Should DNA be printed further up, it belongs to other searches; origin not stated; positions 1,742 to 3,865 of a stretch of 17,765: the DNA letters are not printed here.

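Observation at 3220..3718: Exchangeable 3' modules far longer than the canonical VSP tail are shared between unit types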

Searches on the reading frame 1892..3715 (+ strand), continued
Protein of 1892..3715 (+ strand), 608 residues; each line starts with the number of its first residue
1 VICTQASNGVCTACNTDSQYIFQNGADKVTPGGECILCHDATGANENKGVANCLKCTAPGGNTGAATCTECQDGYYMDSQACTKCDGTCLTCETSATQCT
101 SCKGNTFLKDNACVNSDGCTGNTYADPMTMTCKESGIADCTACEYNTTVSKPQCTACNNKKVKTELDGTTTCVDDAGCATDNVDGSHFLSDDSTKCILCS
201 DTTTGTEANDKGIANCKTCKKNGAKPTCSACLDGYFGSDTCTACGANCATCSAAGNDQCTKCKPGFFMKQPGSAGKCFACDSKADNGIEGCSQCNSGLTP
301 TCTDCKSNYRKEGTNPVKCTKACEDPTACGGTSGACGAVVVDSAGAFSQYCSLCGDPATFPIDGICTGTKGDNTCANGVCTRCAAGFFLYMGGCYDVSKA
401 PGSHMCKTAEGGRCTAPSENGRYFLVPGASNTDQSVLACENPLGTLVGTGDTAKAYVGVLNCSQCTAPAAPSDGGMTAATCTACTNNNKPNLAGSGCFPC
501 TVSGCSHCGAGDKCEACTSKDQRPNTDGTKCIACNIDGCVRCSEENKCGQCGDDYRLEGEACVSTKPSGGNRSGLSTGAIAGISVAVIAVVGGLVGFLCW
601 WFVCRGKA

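Call 40: list_cluster_members(proteins=[P0062, P0019, P0015, P0021, P0033, P0001])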
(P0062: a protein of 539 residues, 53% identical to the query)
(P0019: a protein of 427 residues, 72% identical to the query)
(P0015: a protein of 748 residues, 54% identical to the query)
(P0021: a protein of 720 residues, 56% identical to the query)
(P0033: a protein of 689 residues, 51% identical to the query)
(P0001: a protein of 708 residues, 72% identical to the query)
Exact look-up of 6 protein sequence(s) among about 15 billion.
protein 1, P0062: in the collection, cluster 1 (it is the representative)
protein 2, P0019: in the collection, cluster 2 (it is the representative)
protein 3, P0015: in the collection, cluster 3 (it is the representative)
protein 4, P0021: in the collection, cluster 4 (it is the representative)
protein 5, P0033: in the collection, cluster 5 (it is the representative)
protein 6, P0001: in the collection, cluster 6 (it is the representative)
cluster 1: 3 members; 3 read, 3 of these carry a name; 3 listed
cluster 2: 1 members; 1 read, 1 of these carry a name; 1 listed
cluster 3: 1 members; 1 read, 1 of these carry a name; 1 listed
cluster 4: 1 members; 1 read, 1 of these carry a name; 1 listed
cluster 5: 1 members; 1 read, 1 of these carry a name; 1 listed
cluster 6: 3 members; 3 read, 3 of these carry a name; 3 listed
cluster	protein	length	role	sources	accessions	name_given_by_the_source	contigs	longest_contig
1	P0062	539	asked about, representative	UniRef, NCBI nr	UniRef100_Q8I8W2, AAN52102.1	Variant-specific surface protein S7 n=1 Tax=Giardia intestinalis TaxID=5741 ... | variant-specific surface protein S7 [Giardia intestinalis]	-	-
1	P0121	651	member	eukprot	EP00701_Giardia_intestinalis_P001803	XP_001705627.1 VSP [Giardia lamblia ATCC 50803]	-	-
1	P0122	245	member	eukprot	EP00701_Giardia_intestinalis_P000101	XP_001703925.1 VSP [Giardia lamblia ATCC 50803]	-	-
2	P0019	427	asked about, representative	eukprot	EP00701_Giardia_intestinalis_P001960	XP_001705784.1 VSP [Giardia lamblia ATCC 50803]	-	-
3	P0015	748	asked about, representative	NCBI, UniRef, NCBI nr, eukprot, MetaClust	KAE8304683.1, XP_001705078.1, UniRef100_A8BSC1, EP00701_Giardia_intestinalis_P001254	VSP [Giardia duodenalis] | VSP n=1 Tax=Giardia intestinalis (strain ATCC 50803 / WB clone C6) TaxID=184922 ... | VSP [Giardia intestinalis]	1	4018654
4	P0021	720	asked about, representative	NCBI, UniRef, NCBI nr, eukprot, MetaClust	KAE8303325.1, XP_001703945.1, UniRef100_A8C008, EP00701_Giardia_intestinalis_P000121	VSP [Giardia duodenalis] | VSP n=1 Tax=Giardia intestinalis (strain ATCC 50803 / WB clone C6) TaxID=184922 ... | uncharacterized protein GL50803_00114674 [Giardia intestinalis]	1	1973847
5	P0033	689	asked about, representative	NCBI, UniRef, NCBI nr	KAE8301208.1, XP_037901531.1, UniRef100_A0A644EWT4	VSP [Giardia duodenalis] | VSP n=1 Tax=Giardia intestinalis (strain ATCC 50803 / WB clone C6) TaxID=184922 ... | VSP [Giardia intestinalis]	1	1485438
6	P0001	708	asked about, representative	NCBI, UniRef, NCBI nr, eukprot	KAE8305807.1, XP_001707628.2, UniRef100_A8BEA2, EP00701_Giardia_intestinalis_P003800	VSP [Giardia duodenalis] | VSP n=1 Tax=Giardia intestinalis (strain ATCC 50803 / WB clone C6) TaxID=184922 ... | VSP [Giardia intestinalis]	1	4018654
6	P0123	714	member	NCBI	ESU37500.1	Variant-specific surface protein, partial [Giardia duodenalis]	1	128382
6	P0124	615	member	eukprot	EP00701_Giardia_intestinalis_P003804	XP_001707628.1 VSP [Giardia lamblia ATCC 50803]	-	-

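Call 53: find_encoding_contigs(protein=P0003, flank=10000, max_places=3)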
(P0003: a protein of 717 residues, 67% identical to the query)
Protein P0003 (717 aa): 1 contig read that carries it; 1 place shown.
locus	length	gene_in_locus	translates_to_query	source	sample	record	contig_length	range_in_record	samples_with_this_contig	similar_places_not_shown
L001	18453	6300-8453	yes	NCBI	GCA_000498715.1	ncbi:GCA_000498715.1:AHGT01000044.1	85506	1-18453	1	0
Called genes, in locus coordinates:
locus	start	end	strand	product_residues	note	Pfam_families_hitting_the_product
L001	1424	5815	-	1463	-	-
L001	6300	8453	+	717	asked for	PF03302:VSP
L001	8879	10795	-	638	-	PF00069:Pkinase, PF07714:PK_Tyr_Ser-Thr, PF12796:Ank_2, PF13637:Ank_4 (faint), PF00023:Ank (faint), PF13606:Ank_3 (faint), PF13857:Ank_5 (faint), PF12796:Ank_2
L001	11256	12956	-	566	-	-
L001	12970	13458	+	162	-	PF04096:Nucleoporin2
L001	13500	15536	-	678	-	PF14772:NYD-SP28, PF14775:NYD-SP28_assoc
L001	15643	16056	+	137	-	PF00833:Ribosomal_S17e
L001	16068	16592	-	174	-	-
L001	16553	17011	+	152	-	PF00831:Ribosomal_L29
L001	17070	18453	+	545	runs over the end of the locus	PF12832:MFS_1_like (weak), PF07690:MFS_1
